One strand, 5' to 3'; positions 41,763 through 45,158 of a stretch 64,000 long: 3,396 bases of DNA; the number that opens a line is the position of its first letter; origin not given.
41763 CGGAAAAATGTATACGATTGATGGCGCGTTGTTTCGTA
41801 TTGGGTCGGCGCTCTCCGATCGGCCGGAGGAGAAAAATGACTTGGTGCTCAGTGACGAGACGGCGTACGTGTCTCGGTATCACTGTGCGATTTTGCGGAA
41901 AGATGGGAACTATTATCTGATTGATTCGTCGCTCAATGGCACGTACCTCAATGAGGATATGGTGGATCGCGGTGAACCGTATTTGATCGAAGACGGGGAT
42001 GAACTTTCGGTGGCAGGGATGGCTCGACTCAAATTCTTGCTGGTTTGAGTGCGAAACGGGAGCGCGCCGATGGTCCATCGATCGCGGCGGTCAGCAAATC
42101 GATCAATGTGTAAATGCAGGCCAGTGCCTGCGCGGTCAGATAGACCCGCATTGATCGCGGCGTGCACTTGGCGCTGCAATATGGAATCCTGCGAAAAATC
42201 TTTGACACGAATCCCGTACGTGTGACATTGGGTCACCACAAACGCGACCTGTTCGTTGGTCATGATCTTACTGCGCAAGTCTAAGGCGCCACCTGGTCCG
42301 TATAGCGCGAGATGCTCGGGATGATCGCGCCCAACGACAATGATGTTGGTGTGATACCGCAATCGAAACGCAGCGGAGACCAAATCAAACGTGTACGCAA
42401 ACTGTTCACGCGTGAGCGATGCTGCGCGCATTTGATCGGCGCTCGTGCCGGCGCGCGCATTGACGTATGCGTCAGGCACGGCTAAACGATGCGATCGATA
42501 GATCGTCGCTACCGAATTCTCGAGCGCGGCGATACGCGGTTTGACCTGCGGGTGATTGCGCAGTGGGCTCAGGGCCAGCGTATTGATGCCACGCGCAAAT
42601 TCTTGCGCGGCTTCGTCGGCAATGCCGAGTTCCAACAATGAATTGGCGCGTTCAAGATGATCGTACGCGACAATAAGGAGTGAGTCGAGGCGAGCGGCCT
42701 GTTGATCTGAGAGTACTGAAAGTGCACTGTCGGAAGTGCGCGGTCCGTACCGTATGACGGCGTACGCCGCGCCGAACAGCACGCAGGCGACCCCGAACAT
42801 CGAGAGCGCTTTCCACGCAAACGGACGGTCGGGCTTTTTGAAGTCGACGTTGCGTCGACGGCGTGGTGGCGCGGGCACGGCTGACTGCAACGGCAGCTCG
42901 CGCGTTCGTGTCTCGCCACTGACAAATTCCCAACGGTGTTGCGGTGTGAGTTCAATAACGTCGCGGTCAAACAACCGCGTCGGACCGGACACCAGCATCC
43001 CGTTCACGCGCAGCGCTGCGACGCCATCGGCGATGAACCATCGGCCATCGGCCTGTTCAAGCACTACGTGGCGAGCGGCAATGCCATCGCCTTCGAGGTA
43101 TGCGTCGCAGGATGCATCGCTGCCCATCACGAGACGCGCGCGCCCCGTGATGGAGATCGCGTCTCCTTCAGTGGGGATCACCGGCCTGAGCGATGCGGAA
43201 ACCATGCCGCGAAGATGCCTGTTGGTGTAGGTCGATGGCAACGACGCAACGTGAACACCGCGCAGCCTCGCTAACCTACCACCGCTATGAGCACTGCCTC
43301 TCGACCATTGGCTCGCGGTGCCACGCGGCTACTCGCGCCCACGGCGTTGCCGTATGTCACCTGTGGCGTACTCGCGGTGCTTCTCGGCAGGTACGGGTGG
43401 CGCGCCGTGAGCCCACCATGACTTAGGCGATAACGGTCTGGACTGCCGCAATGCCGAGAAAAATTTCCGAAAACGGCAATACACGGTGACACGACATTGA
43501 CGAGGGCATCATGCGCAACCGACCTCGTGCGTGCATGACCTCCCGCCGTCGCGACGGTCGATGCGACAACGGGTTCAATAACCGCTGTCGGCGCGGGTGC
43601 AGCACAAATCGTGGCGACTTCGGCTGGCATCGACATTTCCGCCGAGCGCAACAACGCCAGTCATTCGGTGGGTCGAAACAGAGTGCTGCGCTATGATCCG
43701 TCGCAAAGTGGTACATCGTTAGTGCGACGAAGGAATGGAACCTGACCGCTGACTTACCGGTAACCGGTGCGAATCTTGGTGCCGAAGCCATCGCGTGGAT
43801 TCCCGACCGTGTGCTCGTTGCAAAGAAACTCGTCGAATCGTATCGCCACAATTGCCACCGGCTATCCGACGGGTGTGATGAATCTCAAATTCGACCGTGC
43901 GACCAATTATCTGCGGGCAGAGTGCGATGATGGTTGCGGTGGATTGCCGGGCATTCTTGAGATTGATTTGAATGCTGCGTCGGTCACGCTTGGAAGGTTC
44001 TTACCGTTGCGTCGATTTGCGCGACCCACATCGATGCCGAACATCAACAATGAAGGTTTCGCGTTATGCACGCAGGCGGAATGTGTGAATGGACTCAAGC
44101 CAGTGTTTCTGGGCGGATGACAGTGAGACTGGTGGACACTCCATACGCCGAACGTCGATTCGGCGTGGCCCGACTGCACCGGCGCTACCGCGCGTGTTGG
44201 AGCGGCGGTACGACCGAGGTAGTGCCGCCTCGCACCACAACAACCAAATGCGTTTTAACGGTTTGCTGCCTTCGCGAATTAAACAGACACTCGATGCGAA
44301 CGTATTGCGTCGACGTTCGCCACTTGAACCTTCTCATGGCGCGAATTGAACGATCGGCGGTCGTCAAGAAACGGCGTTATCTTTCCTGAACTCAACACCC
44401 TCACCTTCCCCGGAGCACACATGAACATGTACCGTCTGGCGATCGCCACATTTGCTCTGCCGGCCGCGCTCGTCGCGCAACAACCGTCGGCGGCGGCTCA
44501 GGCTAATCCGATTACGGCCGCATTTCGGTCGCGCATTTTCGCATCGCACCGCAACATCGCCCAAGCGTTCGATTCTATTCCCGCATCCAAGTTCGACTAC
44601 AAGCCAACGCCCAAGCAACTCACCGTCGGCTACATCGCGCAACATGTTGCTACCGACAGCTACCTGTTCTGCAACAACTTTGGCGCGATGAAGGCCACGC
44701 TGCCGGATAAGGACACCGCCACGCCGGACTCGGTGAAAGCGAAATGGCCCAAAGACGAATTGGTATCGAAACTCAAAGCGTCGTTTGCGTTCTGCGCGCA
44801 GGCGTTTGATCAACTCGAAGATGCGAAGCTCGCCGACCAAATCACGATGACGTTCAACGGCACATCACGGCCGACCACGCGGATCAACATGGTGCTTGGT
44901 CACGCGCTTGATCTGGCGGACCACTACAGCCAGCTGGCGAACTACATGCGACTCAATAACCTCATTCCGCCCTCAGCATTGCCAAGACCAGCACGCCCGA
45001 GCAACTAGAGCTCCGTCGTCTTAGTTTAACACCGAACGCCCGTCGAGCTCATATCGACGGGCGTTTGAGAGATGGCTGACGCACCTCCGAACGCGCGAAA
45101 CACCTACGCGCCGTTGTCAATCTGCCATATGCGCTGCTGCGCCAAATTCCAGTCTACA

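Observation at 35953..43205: Ser/Thr kinase-Sel1-triple-FHA trans-envelope signalling locus (top candidate for a new system)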

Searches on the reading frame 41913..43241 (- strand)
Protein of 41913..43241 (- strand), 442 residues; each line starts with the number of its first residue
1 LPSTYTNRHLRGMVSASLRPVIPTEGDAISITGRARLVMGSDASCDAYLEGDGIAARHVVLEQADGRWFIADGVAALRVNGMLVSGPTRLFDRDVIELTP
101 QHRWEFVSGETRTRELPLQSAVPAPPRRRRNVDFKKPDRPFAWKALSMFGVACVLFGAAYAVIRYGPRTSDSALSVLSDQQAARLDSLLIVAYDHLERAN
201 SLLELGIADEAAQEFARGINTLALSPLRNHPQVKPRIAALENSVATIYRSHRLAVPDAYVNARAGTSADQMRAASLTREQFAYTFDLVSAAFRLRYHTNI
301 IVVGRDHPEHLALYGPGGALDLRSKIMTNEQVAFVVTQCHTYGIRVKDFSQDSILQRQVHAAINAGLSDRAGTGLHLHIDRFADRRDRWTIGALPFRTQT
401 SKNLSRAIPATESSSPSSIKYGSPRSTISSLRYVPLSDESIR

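Call 4: search_protein_families(library=pfam, proteins=[window:41913-43241:-], max_evalue=0.1)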
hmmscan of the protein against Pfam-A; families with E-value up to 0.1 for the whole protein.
window:41913-43241:- (442 aa): 2 families
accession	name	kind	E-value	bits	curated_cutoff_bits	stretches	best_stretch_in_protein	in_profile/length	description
PF00498.31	FHA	-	4.5e-07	30.6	20.7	1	38-98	2-66/67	FHA domain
PF16697.10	Yop-YscD_cpl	-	4.4e-05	24.1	33.2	1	34-98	16-83/94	Inner membrane component of T3SS, cytoplasmic domain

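Call 7: search_protein_families(library=ncbifam, proteins=[window:41913-43241:-], max_evalue=0.1)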
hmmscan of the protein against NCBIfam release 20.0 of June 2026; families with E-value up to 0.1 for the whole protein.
window:41913-43241:- (442 aa): 1 family
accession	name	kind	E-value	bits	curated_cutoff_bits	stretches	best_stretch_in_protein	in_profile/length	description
TIGR02500.1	type_III_yscD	equivalog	0.01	14.8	86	1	36-81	21-66/413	type III secretion system inner membrane ring subunit SctD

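Call 10: find_homologous_proteins(query=window:41913-43241:-)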
Query window:41913-43241:- (442 aa): 270 proteins with E <= 0.001 among 8000 candidates; the best 120 are listed.
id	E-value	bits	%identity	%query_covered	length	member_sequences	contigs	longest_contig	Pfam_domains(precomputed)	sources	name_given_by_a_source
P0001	7.9e-282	952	100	97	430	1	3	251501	PF00498.32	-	-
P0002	3.2e-238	808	85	97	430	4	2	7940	PF00498.32,PF16697.11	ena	-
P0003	5.4e-228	775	83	95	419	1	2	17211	-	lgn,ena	-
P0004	1.3e-161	556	61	97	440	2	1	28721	PF00498.32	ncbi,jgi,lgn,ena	jgi:hypothetical protein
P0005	4.3e-161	554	61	97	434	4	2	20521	PF00498.32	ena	-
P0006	2.5e-160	552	61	97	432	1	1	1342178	PF00498.32,PF16697.11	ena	-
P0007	2.2e-158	545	61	97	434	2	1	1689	-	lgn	-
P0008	1.2e-155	537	59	97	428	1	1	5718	PF00498.32,PF16697.11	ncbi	ncbi:MAG: FHA domain-containing protein [Gemmatimonas sp.]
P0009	1.3e-155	536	60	97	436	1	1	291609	PF00498.32,PF16697.11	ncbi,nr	ncbi:MAG: FHA domain-containing protein [Gemmatimonadaceae bacterium]|nr:FHA domain-containing prote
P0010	6.6e-153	527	58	97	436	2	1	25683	PF00498.32,PF16697.11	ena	-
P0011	7.5e-146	504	62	86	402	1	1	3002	PF00498.32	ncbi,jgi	jgi:hypothetical protein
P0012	2.3e-141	489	55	97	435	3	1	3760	-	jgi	jgi:hypothetical protein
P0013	4.1e-141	489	57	97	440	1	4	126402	PF00498.32,PF16697.11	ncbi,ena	-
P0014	8.2e-141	488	56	90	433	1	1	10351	PF00498.32,PF16697.11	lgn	-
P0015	1.8e-140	486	59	86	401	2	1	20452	PF00498.32,PF16697.11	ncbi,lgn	-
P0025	3.1e-116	407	51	89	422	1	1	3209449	-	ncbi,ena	-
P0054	9.4e-103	362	48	83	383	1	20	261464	-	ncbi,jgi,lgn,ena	jgi:hypothetical protein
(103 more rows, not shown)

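Call 11: find_encoding_contigs(protein=P0025, flank=10000, max_places=2)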
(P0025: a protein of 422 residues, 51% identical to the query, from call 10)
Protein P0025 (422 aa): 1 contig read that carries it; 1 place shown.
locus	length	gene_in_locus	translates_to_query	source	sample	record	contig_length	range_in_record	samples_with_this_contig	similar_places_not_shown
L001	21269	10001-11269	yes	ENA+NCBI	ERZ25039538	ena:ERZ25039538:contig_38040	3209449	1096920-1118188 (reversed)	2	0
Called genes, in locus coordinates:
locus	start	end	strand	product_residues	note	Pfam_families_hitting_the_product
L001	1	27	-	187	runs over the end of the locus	PF06835:LptC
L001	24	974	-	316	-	PF01380:SIS, PF00571:CBS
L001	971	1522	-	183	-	PF08282:Hydrolase_3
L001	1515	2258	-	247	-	PF00793:DAHP_synth_1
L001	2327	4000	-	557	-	PF06418:CTP_synth_N, PF00117:GATase, PF07722:Peptidase_C26 (weak)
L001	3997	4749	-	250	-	PF02348:CTP_transf_3, PF12804:NTP_transf_3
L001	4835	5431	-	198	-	PF00117:GATase, PF07722:Peptidase_C26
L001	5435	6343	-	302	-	PF02899:Phage_int_SAM_1, PF00589:Phage_integrase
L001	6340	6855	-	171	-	PF02542:YgbB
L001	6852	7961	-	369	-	PF04055:Radical_SAM, PF19288:CofH_C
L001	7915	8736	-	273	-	PF02621:VitK2_biosynth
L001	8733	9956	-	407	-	PF04055:Radical_SAM, PF19288:CofH_C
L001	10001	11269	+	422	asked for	-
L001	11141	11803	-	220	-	PF00069:Pkinase, PF07714:PK_Tyr_Ser-Thr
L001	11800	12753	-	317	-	PF00498:FHA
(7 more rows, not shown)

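Call 12: find_encoding_contigs(protein=P0054, flank=10000, max_places=2)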
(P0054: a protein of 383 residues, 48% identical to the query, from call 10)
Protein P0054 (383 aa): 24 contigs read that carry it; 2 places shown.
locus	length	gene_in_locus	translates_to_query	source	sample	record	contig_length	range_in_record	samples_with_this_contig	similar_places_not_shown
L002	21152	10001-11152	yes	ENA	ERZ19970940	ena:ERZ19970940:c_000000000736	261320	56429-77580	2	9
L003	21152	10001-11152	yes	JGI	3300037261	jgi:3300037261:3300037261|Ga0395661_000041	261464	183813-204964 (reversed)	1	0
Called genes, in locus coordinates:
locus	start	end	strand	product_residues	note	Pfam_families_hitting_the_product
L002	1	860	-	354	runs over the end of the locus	PF04055:Radical_SAM, PF19288:CofH_C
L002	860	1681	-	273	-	PF02621:VitK2_biosynth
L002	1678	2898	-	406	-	PF04055:Radical_SAM, PF19288:CofH_C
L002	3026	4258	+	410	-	-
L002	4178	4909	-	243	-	PF00069:Pkinase, PF07714:PK_Tyr_Ser-Thr, PF01636:APH (weak)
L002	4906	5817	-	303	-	PF00498:FHA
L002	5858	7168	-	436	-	-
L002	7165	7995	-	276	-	-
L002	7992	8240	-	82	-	PF08238:Sel1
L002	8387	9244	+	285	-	-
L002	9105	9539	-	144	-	PF02801:Ketoacyl-synt_C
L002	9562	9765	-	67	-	-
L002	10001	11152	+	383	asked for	-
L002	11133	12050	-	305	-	PF00498:FHA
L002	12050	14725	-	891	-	PF02861:Clp_N, PF23569:NBD_SMAX1, PF00004:AAA, PF17871:AAA_lid_9, PF00004:AAA, PF07724:AAA_2, PF07728:AAA_5, PF10431:ClpB_D2-small, +9 more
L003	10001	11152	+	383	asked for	-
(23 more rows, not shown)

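Call 27: find_encoding_contigs(protein=P0006, flank=10000, max_places=1)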
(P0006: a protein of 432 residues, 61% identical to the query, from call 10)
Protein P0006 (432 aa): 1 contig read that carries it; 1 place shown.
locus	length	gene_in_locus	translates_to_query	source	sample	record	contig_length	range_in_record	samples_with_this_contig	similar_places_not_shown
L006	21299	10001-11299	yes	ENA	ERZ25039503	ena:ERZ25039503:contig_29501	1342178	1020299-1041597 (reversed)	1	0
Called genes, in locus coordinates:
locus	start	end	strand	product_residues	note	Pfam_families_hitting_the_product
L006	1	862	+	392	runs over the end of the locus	PF01411:tRNA-synt_2c, PF07973:tRNA_SAD, PF02272:DHHA1 (weak)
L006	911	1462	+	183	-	PF04978:MST, PF12867:DinB_2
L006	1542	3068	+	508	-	PF00456:Transketolase_N, PF02779:Transket_pyr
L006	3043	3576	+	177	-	PF22613:Transketolase_C_1, PF02780:Transketolase_C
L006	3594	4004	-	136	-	PF01850:PIN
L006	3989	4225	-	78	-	-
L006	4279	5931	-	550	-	PF01979:Amidohydro_1 (faint), PF07969:Amidohydro_3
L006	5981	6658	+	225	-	-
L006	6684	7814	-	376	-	-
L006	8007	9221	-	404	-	-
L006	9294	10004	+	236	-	-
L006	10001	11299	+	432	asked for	PF16697:Yop-YscD_cpl (weak), PF00498:FHA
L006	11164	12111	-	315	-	PF16697:Yop-YscD_cpl, PF00498:FHA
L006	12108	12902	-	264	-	-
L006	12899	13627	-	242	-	-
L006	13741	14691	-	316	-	-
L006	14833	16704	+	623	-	-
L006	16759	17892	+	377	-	PF13676:TIR_2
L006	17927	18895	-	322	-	PF01641:SelR, PF01625:PMSR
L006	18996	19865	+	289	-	PF03446:NAD_binding_2, PF03807:F420_oxidored, PF14833:NAD_binding_11 (weak)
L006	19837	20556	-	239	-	PF03544:TonB_C (weak)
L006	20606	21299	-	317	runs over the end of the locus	-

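Call 28: find_encoding_contigs(protein=P0009, flank=10000, max_places=1)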
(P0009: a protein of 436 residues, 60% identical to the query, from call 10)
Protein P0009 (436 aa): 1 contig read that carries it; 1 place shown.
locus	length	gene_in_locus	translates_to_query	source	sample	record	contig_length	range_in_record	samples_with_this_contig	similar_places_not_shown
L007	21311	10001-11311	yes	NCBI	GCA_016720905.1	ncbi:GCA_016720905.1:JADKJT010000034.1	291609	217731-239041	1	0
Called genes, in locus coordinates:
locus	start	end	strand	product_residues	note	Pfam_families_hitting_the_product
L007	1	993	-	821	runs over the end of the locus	PF17816:PDZ_4 (faint), PF03572:Peptidase_S41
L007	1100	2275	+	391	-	PF01411:tRNA-synt_2c, PF07973:tRNA_SAD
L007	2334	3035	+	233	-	PF13505:OMP_b-brl, PF13568:OMP_b-brl_2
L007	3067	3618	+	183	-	PF04978:MST, PF12867:DinB_2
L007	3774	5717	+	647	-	PF00456:Transketolase_N, PF02779:Transket_pyr, PF02780:Transketolase_C, PF22613:Transketolase_C_1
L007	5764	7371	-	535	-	PF01979:Amidohydro_1 (faint), PF07969:Amidohydro_3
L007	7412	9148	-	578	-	PF08668:HDOD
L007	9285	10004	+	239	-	-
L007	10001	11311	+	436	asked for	PF16697:Yop-YscD_cpl (weak), PF00498:FHA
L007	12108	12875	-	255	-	-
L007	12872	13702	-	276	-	-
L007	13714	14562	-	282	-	PF08238:Sel1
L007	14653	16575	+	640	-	-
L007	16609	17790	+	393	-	PF13676:TIR_2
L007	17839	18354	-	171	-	PF01625:PMSR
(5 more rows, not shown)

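Call 30: find_encoding_contigs(protein=P0003, flank=10000, max_places=2)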
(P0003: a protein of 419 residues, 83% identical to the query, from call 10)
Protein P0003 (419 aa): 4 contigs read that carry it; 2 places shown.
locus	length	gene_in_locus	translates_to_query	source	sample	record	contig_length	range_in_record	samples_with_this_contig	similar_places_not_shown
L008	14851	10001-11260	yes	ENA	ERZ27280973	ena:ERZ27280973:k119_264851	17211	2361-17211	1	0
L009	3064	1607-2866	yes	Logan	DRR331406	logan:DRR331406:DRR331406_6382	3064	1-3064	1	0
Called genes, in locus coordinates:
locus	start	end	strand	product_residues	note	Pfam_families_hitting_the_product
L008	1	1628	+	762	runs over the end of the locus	PF01011:PQQ, PF13360:PQQ_2, PF00034:Cytochrom_C (weak), PF13442:Cytochrome_CBB3, PF01011:PQQ, PF13360:PQQ_2 (weak)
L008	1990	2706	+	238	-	PF13568:OMP_b-brl_2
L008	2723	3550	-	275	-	PF00561:Abhydrolase_1, PF12146:Hydrolase_4, PF12697:Abhydrolase_6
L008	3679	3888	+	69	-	PF06945:DUF1289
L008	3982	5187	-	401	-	-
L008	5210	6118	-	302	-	-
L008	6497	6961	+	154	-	PF13384:HTH_23 (faint), PF00196:GerE, PF08281:Sigma70_r4_2 (weak), PF13412:HTH_24 (weak)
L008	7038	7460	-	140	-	-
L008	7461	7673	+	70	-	-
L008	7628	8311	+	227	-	-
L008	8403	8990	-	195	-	PF12867:DinB_2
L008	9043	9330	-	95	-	-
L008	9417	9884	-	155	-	-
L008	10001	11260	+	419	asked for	-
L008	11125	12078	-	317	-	PF00498:FHA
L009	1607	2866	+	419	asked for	-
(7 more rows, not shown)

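Call 31: find_encoding_contigs(protein=P0004, flank=10000, max_places=1)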
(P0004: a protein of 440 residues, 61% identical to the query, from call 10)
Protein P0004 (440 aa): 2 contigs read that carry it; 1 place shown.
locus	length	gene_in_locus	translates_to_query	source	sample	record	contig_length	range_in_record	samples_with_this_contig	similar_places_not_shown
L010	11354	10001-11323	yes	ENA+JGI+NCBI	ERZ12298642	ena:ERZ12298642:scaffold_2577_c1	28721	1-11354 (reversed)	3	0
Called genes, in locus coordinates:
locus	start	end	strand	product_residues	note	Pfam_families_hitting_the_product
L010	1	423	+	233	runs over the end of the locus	PF13568:OMP_b-brl_2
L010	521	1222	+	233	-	PF13505:OMP_b-brl, PF13568:OMP_b-brl_2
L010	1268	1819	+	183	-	PF04978:MST, PF12867:DinB_2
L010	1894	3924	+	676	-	PF00456:Transketolase_N, PF02779:Transket_pyr, PF22613:Transketolase_C_1, PF02780:Transketolase_C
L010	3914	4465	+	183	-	-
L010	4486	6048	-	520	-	PF07969:Amidohydro_3, PF01979:Amidohydro_1 (faint), PF07969:Amidohydro_3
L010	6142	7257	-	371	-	-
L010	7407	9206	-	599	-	PF08668:HDOD, PF01590:GAF (weak), PF13185:GAF_2 (weak)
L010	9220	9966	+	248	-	-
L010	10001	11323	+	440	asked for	PF00498:FHA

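Call 95: search_protein_families(library=padloc, proteins=[window:41913-43205:-, L006:14833-16704:+, L006:16759-17892:+], max_evalue=0.001)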
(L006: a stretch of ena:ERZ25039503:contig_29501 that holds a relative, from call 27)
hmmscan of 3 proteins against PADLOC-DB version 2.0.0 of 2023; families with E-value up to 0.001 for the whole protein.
window:41913-43205:- (430 aa): 0 families

L006:14833-16704:+ (623 aa): 0 families

L006:16759-17892:+ (377 aa): 1 family
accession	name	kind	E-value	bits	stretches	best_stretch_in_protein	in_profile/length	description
PDLC00434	ThsB1|ThsB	-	0.00077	16.6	0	1-63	143-203/396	TIR-like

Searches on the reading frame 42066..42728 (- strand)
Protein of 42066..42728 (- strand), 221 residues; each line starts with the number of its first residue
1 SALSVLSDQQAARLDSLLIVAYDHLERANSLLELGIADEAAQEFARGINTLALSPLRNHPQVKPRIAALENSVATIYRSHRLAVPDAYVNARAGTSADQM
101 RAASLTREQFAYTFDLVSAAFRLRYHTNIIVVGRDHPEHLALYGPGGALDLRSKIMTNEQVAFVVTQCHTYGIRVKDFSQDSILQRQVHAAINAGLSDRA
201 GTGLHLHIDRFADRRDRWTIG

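Call 71: search_protein_families(library=pfam, proteins=[window:42066-42728:-], max_evalue=1)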
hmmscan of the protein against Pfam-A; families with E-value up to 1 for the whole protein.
window:42066-42728:- (221 aa): 0 families

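Call 74: predict_structure(alignment_id=A4)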
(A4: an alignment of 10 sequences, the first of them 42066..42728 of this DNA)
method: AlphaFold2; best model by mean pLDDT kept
length: 221 residues; sequences in the alignment: 10
mean_pLDDT: 80.5   pTM: 0.76
mean pLDDT of the five models: 80.5, 58.7, 57.7, 54.5, 51.5
residues with pLDDT >= 90: 69; 70-90: 113; 50-70: 23; < 50: 16
segments of 3 or more residues with pLDDT < 50: 199-204, 214-221
pLDDT, mean of each block of 10 residues (from residue 1): 73 86 86 84 95 92 90 92 92 73 79 94 95 82 81 83 89 77 72 60 62 42 31
secondary structure, 60 per line:
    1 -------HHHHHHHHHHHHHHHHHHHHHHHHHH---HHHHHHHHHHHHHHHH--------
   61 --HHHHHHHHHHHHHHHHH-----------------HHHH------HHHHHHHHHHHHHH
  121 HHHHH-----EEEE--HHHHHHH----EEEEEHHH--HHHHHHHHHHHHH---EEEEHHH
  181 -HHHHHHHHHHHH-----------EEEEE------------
elements in order: H8-33 H37-52 H63-79 H97-100 H107-125 E131-134 H137-143 E148-152 H158-170 E174-177 H182-193 E205-209

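Call 77: fold_search(model_id=the predicted structure, library=pdb)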
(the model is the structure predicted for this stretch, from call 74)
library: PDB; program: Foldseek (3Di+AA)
matches with E <= 10: 231; with E <= 0.001: 0
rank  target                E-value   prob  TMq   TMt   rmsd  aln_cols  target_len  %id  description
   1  7mwr_A                1.7e-01  0.25  0.20  0.22  16.9       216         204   13  Structure of De Novo designed beta sheet heterodimer LHD101A53/B4 (released 2022-01-19)
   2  2wzv_B                3.4e-01  0.08  0.17  0.17  18.1       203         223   17  Crystal structure of the FMN-dependent nitroreductase NfnB from Mycobacterium smegmatis (released 2010-07-14)
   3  3zc0_A                4.1e-01  0.21  0.24  0.27  15.8       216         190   14  Structure of AfC3PO - duplex RNA complex (released 2013-01-23)
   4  7mwr_B                5.1e-01  0.14  0.22  0.20  17.6       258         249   12  Structure of De Novo designed beta sheet heterodimer LHD101A53/B4 (released 2022-01-19)
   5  2fbn_A                5.4e-01  0.28  0.23  0.31  13.4       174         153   13  Plasmodium falciparum putative FK506-binding protein PFL2275c, C-terminal TPR-containing domain (released 2006-01-24)
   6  2fbn_B                7.3e-01  0.21  0.23  0.32  13.3       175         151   11  Plasmodium falciparum putative FK506-binding protein PFL2275c, C-terminal TPR-containing domain (released 2006-01-24)
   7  2nox_E                8.1e-01  0.14  0.20  0.18  16.6       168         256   12  Crystal structure of tryptophan 2,3-dioxygenase from Ralstonia metallidurans (released 2006-12-19)
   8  9dd0_C                8.5e-01  0.04  0.15  0.13  17.4       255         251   15  Designed allosteric facilitated dissociation switch AS1 in complex state TH with methylated lysines, crystal #2 (released 2025-08-20)
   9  3ztw_A                9.4e-01  0.25  0.17  0.15  10.3       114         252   13  The 3-dimensional structure of apo-MpgP, the mannosyl-3- phosphoglycerate phosphatase from Thermus thermophilus HB27 i (released 2011-10-19)
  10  3zc0_D                9.4e-01  0.23  0.27  0.31  14.9       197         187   14  Structure of AfC3PO - duplex RNA complex (released 2013-01-23)
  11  3zc1_C                1.0e+00  0.15  0.24  0.28  15.9       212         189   13  Crystal structure of AfC3PO (released 2013-01-23)
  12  8up1_A                1.1e+00  0.18  0.21  0.14  17.1       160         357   11  CryoEM Structure of Allosterically Switchable De Novo Protein sr322, In Closed State without Effector Peptide (released 2024-08-14)
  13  4u1c_A                1.1e+00  0.12  0.24  0.20  16.9       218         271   12  Crystal structure of the eIF3a/eIF3c PCI-domain heterodimer (released 2014-09-10)
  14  3zc1_D                1.2e+00  0.21  0.27  0.31  14.6       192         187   13  Crystal structure of AfC3PO (released 2013-01-23)
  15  3qtm_B                1.3e+00  0.16  0.25  0.18  13.3       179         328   11  Structure of S. pombe nuclear import adaptor Nro1 (Space group P21) (released 2011-09-21)
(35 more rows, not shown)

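Call 98: fold_search(model_id=the predicted structure, library=viral)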
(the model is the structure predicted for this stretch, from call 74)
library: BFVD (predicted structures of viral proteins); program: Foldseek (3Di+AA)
matches with E <= 10: 163; with E <= 0.001: 0
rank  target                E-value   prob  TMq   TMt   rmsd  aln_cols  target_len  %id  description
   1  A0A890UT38            6.0e-02  0.77  0.28  0.27  18.0       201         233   16  Endolysin, peptidase domain [Microbacterium phage Shocker]
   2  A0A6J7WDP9            2.8e-01  0.21  0.26  0.06  32.4       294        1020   13  Peptidase M15A, C-terminal [uncultured Caudovirales phage]
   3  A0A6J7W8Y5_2          3.6e-01  0.08  0.17  0.05  22.4       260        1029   13  Large polyvalent protein associated domain-containing protein [uncultured Caudovirales phage]
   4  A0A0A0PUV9            1.1e+00  0.08  0.17  0.19  16.7       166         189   11  Uncharacterized protein [Bacillus phage Bp8p-T]
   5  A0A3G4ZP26            1.1e+00  0.30  0.23  0.15  11.7       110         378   10  DNase I-like protein [Terrestrivirus sp.]
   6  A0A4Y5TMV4            1.3e+00  0.25  0.23  0.41   6.2       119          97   11  (no name in the UniProt tables at hand)
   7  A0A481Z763            1.3e+00  0.08  0.20  0.04  21.0       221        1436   10  Uncharacterized protein [Pithovirus LCPAC202]
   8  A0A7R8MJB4            1.4e+00  0.10  0.16  0.20  16.3       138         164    6  Uncharacterized protein [Klebsiella phage vB_KvM-Eowyn]
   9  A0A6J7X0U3            1.4e+00  0.04  0.12  0.14  19.3       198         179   11  Uncharacterized protein [uncultured Caudovirales phage]
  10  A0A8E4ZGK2            1.5e+00  0.30  0.22  0.39   6.2       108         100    7  Uncharacterized protein [Winogradskyella phage Peternella_1]
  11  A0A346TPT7            1.6e+00  0.04  0.19  0.16  16.7       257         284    8  ORF151 [Mythimna unipuncta nucleopolyhedrovirus]
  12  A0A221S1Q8            1.8e+00  0.44  0.25  0.27   5.2       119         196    8  RNA-directed RNA polymerase L (Fragment) [Mammarenavirus sp.]
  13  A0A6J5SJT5            1.8e+00  0.44  0.26  0.26   5.4       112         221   14  Peptidase M15A, C-terminal [uncultured Caudovirales phage]
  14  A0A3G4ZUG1            1.8e+00  0.02  0.12  0.09  19.4       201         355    9  Tetratricopeptide repeat protein [Edafosvirus sp.]
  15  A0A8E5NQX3            2.0e+00  0.09  0.17  0.32  13.8       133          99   11  (no name in the UniProt tables at hand)
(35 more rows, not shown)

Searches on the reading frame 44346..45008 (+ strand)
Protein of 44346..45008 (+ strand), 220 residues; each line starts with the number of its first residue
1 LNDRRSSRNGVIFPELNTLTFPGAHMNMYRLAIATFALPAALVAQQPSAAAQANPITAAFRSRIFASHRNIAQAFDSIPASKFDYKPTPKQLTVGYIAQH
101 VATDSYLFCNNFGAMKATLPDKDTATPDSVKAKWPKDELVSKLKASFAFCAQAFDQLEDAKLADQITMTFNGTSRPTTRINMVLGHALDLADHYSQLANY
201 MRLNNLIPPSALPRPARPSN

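Call 6: search_protein_families(library=pfam, proteins=[window:44346-45008:+], max_evalue=0.01)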
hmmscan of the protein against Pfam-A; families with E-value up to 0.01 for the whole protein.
window:44346-45008:+ (220 aa): 1 family
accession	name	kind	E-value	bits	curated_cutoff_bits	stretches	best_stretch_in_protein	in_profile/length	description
PF12867.12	DinB_2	-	1.2e-07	32.7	24.8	1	68-187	6-121/128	DinB superfamily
